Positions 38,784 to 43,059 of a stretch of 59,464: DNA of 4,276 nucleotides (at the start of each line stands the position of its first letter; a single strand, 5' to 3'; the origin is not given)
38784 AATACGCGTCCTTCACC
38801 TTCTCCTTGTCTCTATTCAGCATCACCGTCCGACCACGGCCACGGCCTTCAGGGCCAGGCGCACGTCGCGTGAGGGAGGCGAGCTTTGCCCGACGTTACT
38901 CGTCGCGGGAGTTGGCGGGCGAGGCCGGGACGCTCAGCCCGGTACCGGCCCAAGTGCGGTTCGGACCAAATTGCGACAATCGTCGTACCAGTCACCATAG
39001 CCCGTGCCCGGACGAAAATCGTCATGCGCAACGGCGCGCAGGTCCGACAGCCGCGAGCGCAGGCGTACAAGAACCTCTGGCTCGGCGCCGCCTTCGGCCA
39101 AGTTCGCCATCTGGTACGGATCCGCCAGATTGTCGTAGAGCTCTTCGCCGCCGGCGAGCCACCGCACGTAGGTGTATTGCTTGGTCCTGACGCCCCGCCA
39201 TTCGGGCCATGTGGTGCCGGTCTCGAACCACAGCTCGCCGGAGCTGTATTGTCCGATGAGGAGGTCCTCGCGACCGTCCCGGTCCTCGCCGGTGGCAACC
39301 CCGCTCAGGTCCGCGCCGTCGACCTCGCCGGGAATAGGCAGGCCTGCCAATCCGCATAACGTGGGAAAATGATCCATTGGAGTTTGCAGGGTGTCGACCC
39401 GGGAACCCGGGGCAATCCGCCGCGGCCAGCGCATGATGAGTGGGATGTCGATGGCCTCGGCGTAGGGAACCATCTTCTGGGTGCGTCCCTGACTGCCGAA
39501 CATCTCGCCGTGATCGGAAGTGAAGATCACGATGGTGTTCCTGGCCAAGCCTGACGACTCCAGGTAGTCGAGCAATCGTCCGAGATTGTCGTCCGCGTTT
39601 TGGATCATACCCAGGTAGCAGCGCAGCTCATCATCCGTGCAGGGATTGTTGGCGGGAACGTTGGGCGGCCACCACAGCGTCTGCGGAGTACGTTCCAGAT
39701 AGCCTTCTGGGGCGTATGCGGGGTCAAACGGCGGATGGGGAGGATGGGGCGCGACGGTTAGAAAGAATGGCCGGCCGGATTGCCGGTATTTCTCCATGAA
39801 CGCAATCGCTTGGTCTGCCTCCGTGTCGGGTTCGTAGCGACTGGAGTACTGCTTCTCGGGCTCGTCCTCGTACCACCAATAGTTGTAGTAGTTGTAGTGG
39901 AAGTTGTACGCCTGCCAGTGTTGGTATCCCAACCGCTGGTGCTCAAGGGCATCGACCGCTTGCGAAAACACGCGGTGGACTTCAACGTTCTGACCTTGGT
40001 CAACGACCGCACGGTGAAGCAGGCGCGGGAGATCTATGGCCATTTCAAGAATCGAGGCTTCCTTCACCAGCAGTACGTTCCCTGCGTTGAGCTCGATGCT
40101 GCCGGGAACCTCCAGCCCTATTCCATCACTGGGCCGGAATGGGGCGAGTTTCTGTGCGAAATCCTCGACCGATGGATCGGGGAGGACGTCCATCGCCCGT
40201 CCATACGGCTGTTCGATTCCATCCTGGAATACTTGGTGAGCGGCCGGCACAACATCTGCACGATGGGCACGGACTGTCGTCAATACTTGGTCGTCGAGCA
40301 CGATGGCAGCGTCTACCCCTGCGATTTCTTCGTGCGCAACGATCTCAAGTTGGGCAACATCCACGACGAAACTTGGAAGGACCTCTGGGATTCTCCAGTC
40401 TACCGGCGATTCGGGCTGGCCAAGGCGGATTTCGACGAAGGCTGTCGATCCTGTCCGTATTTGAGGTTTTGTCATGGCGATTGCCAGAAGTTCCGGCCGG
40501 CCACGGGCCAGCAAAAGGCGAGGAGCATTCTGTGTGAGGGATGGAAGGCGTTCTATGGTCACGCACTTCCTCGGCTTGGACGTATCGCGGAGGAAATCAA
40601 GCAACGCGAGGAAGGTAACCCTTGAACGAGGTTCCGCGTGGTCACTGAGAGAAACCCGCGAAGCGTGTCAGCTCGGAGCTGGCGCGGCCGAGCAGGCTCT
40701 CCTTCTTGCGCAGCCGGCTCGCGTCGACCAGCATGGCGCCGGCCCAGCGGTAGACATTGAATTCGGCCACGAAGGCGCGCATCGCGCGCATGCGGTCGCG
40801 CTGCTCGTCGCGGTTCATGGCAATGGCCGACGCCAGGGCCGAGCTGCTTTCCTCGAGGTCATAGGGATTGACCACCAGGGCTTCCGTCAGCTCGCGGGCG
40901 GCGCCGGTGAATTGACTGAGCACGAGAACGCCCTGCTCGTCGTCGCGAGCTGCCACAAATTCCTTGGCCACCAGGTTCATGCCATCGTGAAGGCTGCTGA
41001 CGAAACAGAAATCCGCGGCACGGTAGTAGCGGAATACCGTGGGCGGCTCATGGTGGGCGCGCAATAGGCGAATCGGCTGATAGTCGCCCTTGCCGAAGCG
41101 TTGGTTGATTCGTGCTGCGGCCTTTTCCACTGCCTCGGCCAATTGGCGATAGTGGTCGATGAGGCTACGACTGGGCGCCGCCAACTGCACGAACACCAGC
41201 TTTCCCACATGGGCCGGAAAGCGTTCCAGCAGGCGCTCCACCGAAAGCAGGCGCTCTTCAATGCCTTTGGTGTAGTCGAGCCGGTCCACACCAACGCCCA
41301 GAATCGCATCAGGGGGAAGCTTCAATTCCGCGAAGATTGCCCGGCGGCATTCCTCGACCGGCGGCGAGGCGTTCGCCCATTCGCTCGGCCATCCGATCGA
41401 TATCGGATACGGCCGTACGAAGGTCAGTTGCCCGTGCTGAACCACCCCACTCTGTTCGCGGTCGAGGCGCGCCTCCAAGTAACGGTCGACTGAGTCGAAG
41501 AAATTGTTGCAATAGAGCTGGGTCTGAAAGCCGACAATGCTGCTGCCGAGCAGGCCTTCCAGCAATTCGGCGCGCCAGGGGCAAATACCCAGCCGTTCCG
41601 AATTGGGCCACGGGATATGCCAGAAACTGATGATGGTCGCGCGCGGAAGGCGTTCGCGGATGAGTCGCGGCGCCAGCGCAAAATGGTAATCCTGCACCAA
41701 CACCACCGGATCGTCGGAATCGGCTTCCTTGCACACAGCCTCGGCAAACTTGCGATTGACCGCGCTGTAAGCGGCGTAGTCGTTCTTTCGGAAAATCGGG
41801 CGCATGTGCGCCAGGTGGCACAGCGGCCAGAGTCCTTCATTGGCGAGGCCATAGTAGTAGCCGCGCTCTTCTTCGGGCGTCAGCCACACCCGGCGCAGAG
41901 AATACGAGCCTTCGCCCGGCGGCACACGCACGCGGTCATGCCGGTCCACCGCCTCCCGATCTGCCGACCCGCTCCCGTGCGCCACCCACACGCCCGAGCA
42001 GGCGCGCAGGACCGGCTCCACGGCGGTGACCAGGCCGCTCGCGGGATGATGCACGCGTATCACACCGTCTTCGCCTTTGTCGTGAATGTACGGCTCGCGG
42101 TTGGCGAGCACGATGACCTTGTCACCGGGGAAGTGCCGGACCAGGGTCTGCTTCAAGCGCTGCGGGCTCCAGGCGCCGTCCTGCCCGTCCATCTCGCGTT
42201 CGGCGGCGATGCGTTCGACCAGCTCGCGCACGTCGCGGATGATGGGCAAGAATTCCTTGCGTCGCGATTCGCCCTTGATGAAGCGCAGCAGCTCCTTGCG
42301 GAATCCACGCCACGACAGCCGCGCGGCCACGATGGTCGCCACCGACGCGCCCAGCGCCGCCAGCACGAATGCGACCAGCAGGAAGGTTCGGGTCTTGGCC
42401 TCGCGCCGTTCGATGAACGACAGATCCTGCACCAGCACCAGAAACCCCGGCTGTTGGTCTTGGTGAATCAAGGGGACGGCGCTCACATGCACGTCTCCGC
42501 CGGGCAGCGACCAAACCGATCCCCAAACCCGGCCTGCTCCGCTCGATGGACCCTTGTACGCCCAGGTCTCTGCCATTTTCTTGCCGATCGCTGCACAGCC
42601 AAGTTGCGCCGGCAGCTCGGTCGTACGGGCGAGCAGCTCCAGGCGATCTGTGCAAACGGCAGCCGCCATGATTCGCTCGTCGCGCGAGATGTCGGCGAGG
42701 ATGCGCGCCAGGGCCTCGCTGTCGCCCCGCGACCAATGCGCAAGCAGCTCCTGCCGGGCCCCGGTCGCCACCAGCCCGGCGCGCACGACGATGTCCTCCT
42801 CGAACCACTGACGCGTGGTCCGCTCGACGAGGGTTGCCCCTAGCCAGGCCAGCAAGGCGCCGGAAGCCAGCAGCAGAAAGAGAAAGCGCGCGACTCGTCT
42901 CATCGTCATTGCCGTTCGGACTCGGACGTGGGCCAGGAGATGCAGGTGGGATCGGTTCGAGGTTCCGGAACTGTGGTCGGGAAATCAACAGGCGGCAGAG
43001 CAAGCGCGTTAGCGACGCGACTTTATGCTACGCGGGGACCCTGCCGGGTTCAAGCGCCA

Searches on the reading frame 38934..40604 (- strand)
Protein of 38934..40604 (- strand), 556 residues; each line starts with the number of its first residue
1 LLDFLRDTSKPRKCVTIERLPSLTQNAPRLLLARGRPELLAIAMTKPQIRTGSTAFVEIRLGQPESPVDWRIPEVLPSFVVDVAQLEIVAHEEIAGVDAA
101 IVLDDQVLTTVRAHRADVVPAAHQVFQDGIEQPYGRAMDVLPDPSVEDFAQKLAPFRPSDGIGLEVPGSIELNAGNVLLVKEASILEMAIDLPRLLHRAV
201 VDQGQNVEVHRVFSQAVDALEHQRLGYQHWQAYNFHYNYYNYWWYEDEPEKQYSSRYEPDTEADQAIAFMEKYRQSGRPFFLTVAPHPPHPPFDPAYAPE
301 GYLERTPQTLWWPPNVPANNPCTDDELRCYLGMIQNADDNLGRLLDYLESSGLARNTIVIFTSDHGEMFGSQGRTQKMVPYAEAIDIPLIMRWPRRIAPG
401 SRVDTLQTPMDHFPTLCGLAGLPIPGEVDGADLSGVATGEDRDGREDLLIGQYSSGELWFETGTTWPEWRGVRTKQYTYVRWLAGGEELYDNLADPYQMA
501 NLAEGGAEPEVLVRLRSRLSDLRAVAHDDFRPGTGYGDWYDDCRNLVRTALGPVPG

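Call 76: search_protein_families(library=pfam, proteins=[window:38934-40604:-], max_evalue=0.0001)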
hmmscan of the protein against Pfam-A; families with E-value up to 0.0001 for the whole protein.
window:38934-40604:- (556 aa): 2 families
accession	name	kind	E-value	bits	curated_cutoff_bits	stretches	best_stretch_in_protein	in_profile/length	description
PF00884.28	Sulfatase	-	1.9e-31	109.9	25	1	224-421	113-300/301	Sulfatase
PF16347.10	SGSH_C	-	7.1e-18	65.7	29.3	1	376-523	7-152/154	N-sulphoglucosamine sulphohydrolase, C-terminal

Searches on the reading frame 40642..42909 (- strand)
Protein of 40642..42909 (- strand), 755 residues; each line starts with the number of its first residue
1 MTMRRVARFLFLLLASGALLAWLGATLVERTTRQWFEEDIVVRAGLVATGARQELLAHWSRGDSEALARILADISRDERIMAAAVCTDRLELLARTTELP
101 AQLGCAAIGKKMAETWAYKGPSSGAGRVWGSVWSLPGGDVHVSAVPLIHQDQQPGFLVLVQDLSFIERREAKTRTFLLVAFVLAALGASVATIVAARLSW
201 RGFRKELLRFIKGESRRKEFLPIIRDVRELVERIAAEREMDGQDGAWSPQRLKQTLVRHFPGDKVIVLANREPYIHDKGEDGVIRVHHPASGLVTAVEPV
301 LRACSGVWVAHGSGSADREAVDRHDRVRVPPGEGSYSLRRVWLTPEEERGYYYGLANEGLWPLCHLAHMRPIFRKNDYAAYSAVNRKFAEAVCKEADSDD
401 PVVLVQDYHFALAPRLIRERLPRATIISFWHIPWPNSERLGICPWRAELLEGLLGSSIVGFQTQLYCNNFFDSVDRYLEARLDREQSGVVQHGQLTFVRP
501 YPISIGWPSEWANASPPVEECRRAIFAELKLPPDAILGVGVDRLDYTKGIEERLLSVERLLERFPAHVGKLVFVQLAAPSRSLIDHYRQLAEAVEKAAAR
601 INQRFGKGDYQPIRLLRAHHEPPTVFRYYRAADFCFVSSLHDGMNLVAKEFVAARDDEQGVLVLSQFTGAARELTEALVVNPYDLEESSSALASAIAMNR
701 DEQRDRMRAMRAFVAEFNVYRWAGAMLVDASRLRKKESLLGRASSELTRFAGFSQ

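Call 76: search_protein_families(library=pfam, proteins=[window:40642-42909:-], max_evalue=0.0001)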
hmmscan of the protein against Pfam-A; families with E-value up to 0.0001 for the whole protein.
window:40642-42909:- (755 aa): 1 family
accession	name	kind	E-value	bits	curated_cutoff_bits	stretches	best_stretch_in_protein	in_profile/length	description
PF00982.27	Glyco_transf_20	-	3.2e-113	379.4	32.5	1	264-729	2-470/473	Glycosyltransferase family 20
